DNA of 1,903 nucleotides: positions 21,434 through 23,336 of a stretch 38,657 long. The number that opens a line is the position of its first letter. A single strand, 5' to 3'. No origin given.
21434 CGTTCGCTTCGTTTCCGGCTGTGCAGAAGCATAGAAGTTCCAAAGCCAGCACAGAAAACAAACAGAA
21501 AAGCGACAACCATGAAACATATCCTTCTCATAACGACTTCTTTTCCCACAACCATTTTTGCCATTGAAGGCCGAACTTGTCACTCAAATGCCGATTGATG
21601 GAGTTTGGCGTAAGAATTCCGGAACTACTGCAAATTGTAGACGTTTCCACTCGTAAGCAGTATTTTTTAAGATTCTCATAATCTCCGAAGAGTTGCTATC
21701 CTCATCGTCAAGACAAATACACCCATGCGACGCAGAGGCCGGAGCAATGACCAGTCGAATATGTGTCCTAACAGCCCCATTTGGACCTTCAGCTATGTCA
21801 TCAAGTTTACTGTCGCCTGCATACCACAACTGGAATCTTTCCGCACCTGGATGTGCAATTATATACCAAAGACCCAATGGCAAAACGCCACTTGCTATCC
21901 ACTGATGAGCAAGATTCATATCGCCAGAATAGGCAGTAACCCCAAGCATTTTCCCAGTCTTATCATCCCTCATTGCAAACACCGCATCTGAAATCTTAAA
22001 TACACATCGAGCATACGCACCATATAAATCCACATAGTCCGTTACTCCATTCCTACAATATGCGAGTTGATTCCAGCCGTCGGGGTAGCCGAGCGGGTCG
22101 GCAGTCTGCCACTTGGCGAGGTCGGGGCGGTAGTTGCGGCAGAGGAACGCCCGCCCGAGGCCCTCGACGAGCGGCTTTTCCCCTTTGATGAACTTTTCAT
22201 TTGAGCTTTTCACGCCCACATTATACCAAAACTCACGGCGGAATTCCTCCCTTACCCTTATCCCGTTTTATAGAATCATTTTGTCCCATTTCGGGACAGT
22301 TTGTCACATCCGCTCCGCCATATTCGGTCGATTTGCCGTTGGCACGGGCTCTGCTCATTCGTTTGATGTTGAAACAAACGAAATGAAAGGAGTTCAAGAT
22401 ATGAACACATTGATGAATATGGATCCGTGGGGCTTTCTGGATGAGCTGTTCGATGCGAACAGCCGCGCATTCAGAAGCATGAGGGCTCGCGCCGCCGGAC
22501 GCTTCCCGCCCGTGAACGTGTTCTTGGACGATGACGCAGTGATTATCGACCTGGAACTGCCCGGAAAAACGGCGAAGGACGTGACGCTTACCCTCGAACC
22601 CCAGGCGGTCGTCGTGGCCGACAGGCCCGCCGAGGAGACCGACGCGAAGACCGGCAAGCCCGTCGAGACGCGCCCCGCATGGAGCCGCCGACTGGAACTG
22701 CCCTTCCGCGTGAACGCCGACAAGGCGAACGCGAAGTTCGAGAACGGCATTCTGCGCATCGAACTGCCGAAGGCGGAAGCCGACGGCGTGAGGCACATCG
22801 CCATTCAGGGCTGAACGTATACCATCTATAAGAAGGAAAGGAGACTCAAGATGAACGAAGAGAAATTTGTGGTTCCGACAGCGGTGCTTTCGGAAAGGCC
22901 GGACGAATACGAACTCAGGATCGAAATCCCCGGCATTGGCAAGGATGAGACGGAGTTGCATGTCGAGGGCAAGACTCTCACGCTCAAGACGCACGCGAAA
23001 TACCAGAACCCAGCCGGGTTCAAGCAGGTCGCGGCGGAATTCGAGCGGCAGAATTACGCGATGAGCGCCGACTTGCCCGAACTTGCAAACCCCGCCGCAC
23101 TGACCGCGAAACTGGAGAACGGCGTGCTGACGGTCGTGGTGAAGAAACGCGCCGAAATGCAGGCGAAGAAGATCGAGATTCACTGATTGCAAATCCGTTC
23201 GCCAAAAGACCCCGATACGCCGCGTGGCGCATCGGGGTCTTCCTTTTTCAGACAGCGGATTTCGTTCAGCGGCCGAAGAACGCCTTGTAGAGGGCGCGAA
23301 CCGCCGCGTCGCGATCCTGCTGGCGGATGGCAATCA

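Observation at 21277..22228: Stand-alone orphan Rhs C-terminal tip with a Tlde1/DUF2778-like peptidoglycan-targeting toxin domain and a cognate small immunity gene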

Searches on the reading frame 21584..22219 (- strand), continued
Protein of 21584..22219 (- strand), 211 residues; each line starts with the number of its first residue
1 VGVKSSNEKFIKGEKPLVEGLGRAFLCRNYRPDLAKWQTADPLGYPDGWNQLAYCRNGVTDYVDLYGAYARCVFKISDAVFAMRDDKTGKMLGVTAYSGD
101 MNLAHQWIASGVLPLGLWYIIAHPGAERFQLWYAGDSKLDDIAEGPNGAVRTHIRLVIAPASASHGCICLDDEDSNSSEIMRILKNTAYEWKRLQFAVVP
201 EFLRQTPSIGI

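Call 64: find_encoding_contigs(protein=P0037, flank=10000, max_places=2)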
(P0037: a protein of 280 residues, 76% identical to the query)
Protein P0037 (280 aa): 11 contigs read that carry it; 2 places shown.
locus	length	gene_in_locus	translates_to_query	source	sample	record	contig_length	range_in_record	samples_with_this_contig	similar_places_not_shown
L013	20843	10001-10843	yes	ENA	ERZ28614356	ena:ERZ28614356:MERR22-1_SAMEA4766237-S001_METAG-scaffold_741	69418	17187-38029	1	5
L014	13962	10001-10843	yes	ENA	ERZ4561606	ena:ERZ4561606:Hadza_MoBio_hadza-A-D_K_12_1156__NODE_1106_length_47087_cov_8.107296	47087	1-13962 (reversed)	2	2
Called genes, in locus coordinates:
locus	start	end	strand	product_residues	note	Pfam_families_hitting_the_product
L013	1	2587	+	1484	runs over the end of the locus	-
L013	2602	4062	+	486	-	PF01229:Glyco_hydro_39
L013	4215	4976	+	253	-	-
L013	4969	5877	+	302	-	-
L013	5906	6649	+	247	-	-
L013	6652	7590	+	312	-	-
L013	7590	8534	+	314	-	-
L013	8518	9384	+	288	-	-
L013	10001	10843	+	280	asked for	-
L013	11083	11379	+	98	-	-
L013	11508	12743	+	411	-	-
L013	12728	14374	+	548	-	PF00326:Peptidase_S9 (faint)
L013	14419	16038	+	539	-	PF22422:MGH1-like_GH, PF03633:Glyco_hydro_65C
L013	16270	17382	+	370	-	PF00392:GntR, PF13377:Peripla_BP_3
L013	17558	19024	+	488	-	-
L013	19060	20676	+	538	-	-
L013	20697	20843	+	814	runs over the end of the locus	-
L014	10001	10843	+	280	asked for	-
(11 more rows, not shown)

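Call 68: search_protein_families(library=pfam, proteins=[L013:11508-12740:+, L013:10001-10840:+, L013:4969-5874:+, L013:6652-7587:+, L013:7590-8531:+], max_evalue=0.01)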
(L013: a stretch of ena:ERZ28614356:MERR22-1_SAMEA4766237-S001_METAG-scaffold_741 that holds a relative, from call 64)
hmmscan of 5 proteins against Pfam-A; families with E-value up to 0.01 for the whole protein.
L013:11508-12740:+ (411 aa): 1 family
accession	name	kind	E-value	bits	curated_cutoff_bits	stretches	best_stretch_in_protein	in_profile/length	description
PF04932.20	Wzy_C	-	0.0021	18.3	31.7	1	43-179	4-142/149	O-Antigen ligase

L013:10001-10840:+ (280 aa): 1 family
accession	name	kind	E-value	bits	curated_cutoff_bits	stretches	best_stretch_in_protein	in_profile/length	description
PF05593.20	RHS_repeat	-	0.0024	18.7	22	0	31-53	1-23/38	RHS Repeat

L013:4969-5874:+ (302 aa): 0 families

L013:6652-7587:+ (312 aa): 0 families

L013:7590-8531:+ (314 aa): 0 families

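Call 84: find_encoding_contigs(protein=P0009, flank=3000, max_places=2)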
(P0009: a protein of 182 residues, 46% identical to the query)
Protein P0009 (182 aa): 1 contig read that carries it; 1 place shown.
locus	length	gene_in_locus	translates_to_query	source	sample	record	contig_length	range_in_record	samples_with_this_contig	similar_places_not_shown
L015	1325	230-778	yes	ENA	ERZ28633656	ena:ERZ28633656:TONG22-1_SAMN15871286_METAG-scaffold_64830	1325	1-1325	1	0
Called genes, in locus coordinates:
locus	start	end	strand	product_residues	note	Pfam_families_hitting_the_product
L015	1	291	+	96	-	?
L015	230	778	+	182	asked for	-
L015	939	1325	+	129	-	?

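Call 85: find_encoding_contigs(protein=P0004, flank=4000, max_places=2)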
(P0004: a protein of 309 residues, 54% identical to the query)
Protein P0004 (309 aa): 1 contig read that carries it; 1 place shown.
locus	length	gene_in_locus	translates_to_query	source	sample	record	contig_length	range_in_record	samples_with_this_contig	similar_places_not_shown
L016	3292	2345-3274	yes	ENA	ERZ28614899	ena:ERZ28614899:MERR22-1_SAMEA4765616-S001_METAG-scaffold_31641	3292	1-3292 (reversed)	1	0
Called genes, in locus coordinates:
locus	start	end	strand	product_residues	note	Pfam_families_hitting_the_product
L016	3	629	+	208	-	?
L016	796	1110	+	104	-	-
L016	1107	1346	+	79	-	-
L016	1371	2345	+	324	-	-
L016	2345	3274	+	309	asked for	-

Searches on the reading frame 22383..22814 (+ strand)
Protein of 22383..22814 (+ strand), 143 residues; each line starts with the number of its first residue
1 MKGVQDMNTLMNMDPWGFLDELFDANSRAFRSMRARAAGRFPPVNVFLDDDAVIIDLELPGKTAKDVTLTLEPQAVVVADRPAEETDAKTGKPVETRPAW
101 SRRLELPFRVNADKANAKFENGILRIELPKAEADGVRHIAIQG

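Call 52: search_protein_families(library=pfam, proteins=[window:22383-22814:+], max_evalue=0.00001)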
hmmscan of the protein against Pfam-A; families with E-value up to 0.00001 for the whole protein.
window:22383-22814:+ (143 aa): 1 family
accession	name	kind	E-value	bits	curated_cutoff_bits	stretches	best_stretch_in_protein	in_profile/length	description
PF00011.27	HSP20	-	5.3e-11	43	20.8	1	49-142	5-102/102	Hsp20/alpha crystallin family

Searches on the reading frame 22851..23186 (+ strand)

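Call 52: search_protein_families(library=pfam, proteins=[window:22851-23186:+], max_evalue=0.00001)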
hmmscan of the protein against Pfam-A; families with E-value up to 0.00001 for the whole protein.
window:22851-23186:+ (111 aa): 1 family
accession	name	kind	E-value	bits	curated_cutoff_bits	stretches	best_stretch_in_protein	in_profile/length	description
PF00011.27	HSP20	-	4.4e-15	56.1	20.8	1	15-111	4-102/102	Hsp20/alpha crystallin family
